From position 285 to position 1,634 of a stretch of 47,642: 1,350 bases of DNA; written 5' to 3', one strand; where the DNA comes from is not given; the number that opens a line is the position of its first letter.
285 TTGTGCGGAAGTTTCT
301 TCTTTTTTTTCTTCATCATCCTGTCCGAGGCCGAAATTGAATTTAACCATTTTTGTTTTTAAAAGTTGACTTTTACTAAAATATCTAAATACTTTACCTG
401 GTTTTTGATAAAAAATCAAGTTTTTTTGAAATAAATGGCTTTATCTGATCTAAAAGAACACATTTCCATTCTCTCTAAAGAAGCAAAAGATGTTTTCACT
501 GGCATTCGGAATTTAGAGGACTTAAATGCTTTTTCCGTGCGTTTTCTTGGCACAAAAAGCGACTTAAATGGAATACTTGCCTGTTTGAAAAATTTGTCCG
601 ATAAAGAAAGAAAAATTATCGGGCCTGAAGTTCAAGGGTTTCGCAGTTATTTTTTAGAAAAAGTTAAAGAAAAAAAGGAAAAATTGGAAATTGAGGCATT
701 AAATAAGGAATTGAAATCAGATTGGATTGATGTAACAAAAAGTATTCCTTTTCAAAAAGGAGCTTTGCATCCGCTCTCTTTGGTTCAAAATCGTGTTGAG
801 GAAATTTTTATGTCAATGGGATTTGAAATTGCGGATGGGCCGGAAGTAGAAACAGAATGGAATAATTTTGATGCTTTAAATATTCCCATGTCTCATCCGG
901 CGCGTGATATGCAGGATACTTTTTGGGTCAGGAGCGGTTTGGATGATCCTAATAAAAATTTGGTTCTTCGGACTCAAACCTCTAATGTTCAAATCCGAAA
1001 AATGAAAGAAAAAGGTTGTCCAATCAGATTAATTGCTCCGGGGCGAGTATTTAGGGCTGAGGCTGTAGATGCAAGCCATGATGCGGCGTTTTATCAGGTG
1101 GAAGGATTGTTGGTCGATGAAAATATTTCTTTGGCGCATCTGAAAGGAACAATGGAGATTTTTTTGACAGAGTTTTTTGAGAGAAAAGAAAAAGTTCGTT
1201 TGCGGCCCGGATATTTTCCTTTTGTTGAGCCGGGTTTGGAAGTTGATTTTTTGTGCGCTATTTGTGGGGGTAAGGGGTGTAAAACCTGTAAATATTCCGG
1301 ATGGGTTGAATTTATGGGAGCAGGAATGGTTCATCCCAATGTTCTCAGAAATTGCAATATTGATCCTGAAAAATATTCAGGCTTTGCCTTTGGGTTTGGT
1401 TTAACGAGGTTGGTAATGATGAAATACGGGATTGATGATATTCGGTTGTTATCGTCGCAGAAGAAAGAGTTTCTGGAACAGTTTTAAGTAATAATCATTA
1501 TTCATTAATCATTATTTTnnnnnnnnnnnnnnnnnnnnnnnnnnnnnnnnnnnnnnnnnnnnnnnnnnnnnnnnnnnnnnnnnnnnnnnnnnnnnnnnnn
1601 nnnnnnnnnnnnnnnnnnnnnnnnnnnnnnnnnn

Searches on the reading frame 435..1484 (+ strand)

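Call 14: search_protein_families(library=pfam, proteins=[window:435-1484:+], max_evalue=0.001)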
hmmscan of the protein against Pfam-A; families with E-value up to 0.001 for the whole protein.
window:435-1484:+ (350 aa): 2 families
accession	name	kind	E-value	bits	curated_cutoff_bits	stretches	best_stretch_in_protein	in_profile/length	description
PF01409.25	tRNA-synt_2d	-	2.3e-94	315.9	19.8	1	105-350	10-246/246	tRNA synthetases class II core domain (F)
PF02912.23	Phe_tRNA-synt_N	-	3.8e-13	49.6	22.3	1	26-93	2-69/69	Aminoacyl tRNA synthetase class II, N-terminal domain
